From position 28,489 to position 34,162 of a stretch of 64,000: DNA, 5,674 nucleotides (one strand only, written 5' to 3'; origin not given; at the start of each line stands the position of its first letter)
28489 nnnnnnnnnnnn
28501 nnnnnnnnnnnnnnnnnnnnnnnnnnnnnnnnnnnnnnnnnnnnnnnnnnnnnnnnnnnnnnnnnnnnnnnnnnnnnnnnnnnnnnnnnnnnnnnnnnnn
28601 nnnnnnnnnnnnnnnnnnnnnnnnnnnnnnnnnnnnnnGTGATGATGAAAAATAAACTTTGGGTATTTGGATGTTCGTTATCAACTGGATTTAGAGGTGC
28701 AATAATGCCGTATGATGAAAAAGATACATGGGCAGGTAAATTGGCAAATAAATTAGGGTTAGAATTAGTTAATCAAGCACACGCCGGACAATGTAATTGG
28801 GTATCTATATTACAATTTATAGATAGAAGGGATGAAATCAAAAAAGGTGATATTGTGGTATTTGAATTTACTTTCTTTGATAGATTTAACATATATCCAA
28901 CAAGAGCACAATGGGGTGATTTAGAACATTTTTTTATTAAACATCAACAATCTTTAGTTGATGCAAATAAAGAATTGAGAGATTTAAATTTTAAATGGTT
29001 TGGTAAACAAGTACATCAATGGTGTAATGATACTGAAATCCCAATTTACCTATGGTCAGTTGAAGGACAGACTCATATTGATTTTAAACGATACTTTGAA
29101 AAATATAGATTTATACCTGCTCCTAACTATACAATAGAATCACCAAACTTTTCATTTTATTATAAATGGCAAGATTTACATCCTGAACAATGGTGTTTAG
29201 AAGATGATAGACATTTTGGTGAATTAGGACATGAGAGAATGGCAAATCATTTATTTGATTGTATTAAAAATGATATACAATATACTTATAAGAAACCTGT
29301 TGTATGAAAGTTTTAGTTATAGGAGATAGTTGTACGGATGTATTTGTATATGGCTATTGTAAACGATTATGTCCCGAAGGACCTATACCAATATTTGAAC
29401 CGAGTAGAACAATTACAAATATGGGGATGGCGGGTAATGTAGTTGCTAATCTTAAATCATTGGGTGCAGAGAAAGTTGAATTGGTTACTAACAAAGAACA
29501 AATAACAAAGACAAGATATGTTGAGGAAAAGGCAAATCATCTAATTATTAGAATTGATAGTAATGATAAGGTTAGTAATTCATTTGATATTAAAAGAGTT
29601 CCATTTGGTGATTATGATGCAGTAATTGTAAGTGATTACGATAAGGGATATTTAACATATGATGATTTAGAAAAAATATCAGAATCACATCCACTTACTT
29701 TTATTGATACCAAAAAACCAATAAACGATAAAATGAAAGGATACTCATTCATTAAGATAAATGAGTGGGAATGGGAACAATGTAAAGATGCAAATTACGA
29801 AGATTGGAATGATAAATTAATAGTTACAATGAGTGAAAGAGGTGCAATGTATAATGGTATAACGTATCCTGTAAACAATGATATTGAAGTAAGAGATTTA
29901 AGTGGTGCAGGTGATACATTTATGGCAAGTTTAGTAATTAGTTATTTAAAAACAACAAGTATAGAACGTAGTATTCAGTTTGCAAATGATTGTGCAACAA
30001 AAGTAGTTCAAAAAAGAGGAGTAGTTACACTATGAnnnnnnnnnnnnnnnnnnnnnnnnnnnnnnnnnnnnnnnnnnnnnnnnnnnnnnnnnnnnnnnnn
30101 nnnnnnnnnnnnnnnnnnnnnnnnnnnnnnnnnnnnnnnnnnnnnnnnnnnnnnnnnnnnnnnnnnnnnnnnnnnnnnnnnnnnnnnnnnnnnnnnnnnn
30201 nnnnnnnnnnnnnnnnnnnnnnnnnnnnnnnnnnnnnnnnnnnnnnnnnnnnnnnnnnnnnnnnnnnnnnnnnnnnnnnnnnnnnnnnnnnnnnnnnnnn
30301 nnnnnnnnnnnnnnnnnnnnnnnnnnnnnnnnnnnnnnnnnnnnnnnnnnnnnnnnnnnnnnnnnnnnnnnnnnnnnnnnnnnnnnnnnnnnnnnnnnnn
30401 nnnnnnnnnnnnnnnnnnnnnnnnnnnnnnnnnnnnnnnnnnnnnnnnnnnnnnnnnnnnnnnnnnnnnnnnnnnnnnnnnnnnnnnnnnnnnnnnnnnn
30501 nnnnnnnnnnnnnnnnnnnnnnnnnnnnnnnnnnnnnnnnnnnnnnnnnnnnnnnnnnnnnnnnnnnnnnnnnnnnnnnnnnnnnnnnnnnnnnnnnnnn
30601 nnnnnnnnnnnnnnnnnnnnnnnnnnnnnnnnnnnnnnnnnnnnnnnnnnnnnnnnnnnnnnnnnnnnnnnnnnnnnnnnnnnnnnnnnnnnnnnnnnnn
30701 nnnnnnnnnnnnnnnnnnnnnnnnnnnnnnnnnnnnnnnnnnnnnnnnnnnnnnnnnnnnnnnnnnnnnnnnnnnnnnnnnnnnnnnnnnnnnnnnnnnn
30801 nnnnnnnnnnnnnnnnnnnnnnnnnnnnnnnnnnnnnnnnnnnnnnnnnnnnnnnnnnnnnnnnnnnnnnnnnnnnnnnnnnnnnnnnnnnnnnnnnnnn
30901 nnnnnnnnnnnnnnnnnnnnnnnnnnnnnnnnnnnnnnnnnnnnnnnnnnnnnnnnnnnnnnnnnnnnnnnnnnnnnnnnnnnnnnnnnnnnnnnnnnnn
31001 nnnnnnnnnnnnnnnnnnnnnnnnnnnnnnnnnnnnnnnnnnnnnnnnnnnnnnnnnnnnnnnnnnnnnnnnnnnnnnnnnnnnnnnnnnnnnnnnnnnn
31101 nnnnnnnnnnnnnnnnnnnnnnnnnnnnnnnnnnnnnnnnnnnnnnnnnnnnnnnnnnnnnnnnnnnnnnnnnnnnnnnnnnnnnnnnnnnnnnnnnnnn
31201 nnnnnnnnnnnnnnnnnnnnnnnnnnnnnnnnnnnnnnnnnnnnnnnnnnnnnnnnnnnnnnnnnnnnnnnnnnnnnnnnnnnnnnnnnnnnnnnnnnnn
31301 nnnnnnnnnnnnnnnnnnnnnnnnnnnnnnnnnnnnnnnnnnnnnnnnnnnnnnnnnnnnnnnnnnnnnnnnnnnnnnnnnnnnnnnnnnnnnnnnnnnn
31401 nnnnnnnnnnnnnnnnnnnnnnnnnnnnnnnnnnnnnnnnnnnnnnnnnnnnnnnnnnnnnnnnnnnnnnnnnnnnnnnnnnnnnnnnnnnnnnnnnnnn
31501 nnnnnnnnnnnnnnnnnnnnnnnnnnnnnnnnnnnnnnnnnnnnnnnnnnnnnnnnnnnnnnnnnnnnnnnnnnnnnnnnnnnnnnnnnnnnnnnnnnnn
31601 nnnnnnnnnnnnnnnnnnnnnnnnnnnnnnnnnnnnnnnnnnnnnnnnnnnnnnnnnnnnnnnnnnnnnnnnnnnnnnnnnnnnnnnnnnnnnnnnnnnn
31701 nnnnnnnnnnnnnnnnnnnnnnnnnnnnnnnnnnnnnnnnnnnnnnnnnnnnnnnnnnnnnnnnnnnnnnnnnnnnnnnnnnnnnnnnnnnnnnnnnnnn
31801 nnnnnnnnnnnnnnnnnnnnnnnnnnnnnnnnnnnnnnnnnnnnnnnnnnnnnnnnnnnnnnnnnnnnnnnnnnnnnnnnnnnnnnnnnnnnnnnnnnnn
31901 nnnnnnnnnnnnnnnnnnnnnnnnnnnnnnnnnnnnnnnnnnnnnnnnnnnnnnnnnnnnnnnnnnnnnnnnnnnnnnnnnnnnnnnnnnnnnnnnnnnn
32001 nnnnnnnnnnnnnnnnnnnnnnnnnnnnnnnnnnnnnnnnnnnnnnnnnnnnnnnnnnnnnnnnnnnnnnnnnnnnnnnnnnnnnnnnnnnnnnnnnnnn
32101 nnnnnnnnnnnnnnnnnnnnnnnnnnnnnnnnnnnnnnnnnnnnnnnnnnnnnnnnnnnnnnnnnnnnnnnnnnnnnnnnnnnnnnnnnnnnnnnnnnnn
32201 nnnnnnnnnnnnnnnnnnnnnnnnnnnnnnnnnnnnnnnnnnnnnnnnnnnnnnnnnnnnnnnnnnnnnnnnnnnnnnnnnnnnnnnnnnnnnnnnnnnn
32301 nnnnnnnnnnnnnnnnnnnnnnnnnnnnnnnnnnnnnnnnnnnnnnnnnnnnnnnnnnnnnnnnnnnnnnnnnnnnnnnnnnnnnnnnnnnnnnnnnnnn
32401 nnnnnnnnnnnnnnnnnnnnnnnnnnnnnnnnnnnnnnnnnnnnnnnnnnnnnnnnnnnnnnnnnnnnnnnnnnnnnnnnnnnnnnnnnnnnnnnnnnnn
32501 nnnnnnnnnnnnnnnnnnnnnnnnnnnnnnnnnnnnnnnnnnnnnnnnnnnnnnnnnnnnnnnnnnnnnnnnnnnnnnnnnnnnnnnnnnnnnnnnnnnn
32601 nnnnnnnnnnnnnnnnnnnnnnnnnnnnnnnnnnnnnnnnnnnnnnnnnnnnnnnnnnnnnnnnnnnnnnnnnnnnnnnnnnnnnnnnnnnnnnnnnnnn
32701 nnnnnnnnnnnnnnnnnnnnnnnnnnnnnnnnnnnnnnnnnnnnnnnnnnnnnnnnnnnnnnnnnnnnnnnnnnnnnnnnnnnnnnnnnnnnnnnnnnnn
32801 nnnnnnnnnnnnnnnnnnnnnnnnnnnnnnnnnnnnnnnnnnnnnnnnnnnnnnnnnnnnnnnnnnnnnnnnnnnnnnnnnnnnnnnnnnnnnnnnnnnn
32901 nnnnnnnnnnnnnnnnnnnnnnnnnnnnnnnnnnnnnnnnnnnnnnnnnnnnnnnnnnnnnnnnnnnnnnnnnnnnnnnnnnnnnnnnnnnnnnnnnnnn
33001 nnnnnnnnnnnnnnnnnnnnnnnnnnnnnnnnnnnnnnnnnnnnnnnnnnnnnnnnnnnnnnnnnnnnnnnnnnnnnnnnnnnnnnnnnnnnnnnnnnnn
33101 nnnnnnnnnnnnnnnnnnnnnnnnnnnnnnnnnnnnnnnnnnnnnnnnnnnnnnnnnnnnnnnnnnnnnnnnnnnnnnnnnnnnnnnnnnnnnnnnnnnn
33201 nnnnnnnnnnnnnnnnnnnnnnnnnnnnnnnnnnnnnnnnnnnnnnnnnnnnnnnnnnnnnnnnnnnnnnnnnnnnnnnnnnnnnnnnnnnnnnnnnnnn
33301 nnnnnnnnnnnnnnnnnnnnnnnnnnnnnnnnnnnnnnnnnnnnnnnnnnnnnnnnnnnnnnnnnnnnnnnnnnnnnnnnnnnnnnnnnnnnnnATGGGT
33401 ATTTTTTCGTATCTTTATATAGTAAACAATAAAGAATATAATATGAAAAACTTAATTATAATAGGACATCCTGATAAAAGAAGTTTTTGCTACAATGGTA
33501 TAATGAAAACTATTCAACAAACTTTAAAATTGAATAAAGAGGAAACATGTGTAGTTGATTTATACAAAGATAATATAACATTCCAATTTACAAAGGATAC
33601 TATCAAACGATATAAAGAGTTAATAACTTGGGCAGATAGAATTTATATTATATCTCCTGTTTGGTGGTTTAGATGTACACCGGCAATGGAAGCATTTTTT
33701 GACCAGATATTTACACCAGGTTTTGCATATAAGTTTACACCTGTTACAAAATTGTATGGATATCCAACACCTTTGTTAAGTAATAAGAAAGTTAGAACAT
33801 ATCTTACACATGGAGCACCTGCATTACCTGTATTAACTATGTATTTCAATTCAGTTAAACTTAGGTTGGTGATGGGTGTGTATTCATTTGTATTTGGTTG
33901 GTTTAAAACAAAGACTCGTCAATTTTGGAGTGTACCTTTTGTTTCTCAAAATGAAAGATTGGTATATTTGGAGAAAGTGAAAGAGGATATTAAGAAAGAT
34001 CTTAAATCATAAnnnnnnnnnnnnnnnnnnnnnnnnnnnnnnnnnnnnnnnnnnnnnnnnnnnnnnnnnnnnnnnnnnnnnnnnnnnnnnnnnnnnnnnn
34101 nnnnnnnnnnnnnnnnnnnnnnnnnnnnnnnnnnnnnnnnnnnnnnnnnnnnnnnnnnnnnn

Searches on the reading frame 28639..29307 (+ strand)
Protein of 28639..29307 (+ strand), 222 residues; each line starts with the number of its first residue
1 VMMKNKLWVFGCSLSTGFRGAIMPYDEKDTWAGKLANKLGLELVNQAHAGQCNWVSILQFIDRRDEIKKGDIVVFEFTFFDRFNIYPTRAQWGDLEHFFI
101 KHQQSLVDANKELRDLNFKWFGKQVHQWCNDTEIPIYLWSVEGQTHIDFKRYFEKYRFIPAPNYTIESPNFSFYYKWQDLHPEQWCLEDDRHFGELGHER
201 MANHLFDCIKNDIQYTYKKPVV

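Call 25: search_protein_families(library=pfam, proteins=[window:28639-29307:+], max_evalue=0.001)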
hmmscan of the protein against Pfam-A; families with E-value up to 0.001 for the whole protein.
window:28639-29307:+ (222 aa): 1 family
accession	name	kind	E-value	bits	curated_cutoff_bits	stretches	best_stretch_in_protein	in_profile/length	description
PF00657.28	Lipase_GDSL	-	0.00058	20.5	23.6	1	9-205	3-208/208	GDSL-like Lipase/Acylhydrolase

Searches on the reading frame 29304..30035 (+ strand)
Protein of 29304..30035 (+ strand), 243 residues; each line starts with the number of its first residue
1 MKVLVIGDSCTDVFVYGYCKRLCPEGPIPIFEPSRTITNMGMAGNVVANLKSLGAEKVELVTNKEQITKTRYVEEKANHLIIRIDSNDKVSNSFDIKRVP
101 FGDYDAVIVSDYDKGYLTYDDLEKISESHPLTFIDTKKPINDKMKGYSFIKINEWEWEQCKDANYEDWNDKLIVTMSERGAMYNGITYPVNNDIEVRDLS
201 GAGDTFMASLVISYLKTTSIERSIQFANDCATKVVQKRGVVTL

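Call 25: search_protein_families(library=pfam, proteins=[window:29304-30035:+], max_evalue=0.001)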
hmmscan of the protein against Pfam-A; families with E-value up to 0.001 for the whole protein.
window:29304-30035:+ (243 aa): 1 family
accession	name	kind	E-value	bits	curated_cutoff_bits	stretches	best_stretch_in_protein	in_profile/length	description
PF00294.29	PfkB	-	3e-14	53.5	25.8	1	168-241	219-296/302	pfkB family carbohydrate kinase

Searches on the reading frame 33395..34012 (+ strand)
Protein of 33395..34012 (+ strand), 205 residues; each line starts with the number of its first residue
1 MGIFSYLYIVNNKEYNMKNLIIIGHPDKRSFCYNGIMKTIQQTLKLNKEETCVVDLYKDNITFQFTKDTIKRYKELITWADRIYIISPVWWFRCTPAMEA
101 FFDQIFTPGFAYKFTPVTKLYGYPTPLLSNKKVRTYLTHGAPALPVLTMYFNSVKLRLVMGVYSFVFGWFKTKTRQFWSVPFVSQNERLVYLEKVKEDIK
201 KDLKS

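Call 25: search_protein_families(library=pfam, proteins=[window:33395-34012:+], max_evalue=0.001)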
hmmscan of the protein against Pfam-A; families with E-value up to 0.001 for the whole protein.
window:33395-34012:+ (205 aa): 2 families
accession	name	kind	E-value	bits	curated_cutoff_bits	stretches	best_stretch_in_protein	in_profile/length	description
PF02525.22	Flavodoxin_2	-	1.4e-21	77.6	27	1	17-143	1-138/198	Flavodoxin-like fold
PF03358.20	FMN_red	-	3.5e-08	33.6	24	1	17-107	1-98/152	NADPH-dependent FMN reductase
